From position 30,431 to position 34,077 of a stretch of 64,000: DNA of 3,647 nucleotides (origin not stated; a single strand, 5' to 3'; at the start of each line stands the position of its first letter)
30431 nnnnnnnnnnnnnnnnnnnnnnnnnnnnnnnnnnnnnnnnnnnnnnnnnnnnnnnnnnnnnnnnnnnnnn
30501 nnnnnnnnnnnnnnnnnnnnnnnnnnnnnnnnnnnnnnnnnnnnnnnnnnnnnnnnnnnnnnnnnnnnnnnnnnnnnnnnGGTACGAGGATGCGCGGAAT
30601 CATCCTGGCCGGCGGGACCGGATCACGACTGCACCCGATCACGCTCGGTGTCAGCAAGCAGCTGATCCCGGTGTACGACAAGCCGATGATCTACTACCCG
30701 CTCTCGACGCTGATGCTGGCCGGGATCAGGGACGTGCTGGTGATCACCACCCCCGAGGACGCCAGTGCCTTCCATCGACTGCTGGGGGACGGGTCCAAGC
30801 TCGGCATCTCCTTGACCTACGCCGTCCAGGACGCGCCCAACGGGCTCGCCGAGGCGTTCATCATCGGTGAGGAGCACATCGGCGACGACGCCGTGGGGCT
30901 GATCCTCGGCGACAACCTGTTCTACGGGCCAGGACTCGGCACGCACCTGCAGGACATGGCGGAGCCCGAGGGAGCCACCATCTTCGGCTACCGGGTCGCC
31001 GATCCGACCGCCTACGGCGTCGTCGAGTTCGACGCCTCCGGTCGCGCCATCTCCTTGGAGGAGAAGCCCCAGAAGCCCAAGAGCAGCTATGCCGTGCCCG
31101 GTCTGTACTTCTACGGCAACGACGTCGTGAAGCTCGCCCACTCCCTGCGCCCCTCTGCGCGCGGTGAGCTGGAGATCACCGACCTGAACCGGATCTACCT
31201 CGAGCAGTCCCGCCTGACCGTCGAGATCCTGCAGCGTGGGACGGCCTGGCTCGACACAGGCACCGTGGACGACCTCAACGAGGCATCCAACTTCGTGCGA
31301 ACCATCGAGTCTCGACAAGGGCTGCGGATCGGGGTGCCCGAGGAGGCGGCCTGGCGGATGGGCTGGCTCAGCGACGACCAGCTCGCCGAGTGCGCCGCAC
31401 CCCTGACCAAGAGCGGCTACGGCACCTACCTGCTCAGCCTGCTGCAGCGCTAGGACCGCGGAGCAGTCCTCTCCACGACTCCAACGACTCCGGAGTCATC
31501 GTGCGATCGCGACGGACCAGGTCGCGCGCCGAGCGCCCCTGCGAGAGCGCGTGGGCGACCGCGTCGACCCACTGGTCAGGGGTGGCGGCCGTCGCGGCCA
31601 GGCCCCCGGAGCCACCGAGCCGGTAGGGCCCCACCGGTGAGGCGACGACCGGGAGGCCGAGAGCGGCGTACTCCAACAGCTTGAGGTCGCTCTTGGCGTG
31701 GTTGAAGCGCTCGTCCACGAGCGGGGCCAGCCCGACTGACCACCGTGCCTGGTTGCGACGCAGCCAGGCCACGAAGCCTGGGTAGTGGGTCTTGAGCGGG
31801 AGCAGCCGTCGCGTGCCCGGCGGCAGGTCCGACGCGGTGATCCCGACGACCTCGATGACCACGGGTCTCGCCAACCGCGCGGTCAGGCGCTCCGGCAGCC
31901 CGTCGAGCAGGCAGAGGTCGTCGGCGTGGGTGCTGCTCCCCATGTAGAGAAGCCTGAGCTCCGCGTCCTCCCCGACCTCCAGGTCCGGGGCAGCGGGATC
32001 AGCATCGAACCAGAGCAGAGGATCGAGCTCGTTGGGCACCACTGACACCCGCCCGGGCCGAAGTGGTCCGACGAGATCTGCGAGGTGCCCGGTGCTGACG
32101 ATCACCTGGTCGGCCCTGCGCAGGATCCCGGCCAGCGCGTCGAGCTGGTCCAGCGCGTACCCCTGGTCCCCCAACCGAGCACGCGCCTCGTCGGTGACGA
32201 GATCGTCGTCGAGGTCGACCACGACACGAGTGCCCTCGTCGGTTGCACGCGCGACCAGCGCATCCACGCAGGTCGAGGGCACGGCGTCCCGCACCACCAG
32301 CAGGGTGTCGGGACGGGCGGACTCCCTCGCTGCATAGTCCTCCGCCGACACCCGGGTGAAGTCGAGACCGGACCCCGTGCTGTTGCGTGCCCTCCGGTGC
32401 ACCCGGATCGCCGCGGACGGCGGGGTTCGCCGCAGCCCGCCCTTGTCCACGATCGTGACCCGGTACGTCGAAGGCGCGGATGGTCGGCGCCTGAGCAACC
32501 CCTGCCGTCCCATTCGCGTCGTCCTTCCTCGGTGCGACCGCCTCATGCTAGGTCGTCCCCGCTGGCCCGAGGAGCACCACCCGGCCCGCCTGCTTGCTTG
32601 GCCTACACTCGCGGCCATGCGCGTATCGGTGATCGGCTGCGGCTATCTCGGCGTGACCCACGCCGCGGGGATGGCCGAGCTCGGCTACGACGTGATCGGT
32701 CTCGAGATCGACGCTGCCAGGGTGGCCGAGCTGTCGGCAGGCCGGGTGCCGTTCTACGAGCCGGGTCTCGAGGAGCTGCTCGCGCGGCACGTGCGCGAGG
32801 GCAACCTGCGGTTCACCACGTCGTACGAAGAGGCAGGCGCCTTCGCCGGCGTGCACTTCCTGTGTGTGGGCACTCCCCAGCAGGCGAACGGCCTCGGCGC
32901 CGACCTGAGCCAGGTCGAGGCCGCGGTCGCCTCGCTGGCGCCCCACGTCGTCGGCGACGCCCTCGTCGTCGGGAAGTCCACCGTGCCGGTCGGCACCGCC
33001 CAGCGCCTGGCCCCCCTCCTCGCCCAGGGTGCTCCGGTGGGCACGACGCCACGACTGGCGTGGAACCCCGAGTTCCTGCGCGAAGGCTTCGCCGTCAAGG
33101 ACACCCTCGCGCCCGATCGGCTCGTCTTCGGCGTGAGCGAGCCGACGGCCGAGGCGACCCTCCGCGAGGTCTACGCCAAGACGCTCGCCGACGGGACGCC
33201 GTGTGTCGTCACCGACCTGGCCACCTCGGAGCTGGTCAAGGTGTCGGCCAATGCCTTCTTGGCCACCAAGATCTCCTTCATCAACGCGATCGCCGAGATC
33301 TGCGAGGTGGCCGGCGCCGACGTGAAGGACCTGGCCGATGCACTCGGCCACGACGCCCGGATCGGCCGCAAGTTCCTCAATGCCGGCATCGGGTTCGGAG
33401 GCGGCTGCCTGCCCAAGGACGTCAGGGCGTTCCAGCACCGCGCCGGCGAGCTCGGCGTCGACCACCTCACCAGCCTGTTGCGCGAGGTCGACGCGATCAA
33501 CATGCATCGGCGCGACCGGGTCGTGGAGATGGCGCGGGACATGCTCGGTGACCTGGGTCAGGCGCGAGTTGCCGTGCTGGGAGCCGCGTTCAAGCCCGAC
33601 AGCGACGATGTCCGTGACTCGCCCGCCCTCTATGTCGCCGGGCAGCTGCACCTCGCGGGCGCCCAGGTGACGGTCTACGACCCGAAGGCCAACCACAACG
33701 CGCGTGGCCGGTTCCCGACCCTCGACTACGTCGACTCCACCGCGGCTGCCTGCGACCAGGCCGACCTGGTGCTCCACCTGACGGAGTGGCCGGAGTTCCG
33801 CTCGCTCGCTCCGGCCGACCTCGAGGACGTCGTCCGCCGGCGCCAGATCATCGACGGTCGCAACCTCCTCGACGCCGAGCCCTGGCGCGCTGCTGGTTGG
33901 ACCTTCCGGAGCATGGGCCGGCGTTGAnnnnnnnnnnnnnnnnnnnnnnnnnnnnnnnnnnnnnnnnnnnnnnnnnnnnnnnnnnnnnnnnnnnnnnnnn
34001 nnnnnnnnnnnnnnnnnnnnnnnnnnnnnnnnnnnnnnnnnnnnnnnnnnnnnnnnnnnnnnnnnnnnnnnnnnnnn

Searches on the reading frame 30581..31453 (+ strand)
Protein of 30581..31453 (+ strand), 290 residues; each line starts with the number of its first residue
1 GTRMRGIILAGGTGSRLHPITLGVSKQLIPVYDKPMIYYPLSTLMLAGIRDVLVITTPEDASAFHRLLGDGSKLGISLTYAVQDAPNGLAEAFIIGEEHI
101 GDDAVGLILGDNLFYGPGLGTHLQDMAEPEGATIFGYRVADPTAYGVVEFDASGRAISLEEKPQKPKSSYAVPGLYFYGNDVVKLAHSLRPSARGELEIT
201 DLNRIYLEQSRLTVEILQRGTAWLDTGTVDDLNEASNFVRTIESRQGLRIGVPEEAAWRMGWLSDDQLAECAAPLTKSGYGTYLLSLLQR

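Call 36: search_protein_families(library=pfam, proteins=[window:30581-31453:+], max_evalue=0.001)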
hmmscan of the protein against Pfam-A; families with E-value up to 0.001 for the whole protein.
window:30581-31453:+ (290 aa): 2 families
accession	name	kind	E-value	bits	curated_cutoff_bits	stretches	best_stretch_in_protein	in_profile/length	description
PF00483.29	NTP_transferase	-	5.9e-71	239.4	21.2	1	6-240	2-243/245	Nucleotidyl transferase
PF12804.13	NTP_transf_3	-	2.9e-10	41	27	1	6-136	1-120/160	MobA-like NTP transferase domain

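Call 77: search_protein_families(library=ncbifam, proteins=[window:30581-31453:+], max_evalue=0.001)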
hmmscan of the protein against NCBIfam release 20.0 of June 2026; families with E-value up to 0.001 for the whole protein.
window:30581-31453:+ (290 aa): 28 families (the best 25 are shown)
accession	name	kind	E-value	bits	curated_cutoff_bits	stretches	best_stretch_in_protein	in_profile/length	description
TIGR01207.1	rmlA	equivalog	5.3e-140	465.5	360.65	1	5-289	1-286/286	glucose-1-phosphate thymidylyltransferase RfbA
NF012024.0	PRK15480.1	equivalog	7.8e-124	412.5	588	1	5-288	5-289/292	glucose-1-phosphate thymidylyltransferase RfbA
TIGR01208.1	rmlA_long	equivalog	2.4e-54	184.6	320.25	1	6-239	2-234/353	glucose-1-phosphate thymidylyltransferase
TIGR03992.1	Arch_glmU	subfamily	3.4e-40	138.2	292.1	1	4-238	1-226/393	bifunctional sugar-1-phosphate nucleotidylyltransferase/acetyltransferase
NF041313.1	UDPGP_AglF_Halo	equivalog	2.1e-30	105.9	400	1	4-236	1-231/234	UTP--glucose-1-phosphate uridylyltransferase AglF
NF041173.1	Sug_nt_acttase_Thmprot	equivalog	7.8e-30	104.1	600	1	4-238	1-226/405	bifunctional sugar-1-phosphate nucleotidylyltransferase/acetyltransferase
NF052502.1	man1P_GTase_Rv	exception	4.9e-26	91.4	440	1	6-241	3-233/352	mannose-1-phosphate guanylyltransferase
TIGR01099.1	galU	equivalog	2.6e-19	69.8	326.8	2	76-217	94-245/261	UTP--glucose-1-phosphate uridylyltransferase GalU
NF045761.1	NAMPUrTaseMurU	equivalog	1.3e-15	57.9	250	1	4-236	1-224/226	N-acetylmuramate alpha-1-phosphate uridylyltransferase MurU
NF003670.0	PRK05293.1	equivalog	4.7e-12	45.5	470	2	120-236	139-255/382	glucose-1-phosphate adenylyltransferase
NF009928.0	PRK13389.1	equivalog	2.1e-11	43.6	548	1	6-59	11-64/302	UTP--glucose-1-phosphate uridylyltransferase GalU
TIGR02091.1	glgC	equivalog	5.1e-11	42.2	424.9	2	6-57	3-55/364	glucose-1-phosphate adenylyltransferase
NF007516.0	PRK10122.1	equivalog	8.2e-09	35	534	1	3-57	3-57/297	UTP--glucose-1-phosphate uridylyltransferase GalF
NF002023.0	PRK00844.1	subfamily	1.4e-08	34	458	1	5-57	8-61/408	glucose-1-phosphate adenylyltransferase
NF001947.0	PRK00725.1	subfamily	3.8e-08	32.5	470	1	6-58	19-72/426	glucose-1-phosphate adenylyltransferase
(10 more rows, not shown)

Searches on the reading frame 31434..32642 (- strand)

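Call 70: search_protein_families(library=pfam, proteins=[window:31434-32642:-], max_evalue=0.001)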
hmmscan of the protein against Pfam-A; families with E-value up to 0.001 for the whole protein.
window:31434-32642:- (402 aa): 1 family
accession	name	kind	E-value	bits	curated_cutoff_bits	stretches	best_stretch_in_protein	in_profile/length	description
PF13692.12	Glyco_trans_1_4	-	4.3e-08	33.9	27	1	247-367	22-141/142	Glycosyl transferases group 1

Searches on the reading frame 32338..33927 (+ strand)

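Call 12: search_protein_families(library=pfam, proteins=[window:32338-33927:+], max_evalue=0.001)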
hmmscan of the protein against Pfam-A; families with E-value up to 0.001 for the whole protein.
window:32338-33927:+ (529 aa): 3 families
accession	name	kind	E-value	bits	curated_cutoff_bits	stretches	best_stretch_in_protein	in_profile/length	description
PF03721.20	UDPG_MGDP_dh_N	-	4.2e-55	186.7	27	1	94-278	1-187/187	UDP-glucose/GDP-mannose dehydrogenase family, NAD binding domain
PF00984.24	UDPG_MGDP_dh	-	2.1e-31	108.3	25.4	1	296-388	2-92/94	UDP-glucose/GDP-mannose dehydrogenase family, central domain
PF03720.21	UDPG_MGDP_dh_C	-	3.1e-28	98.6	30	1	412-512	1-102/103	UDP-glucose/GDP-mannose dehydrogenase family, UDP binding domain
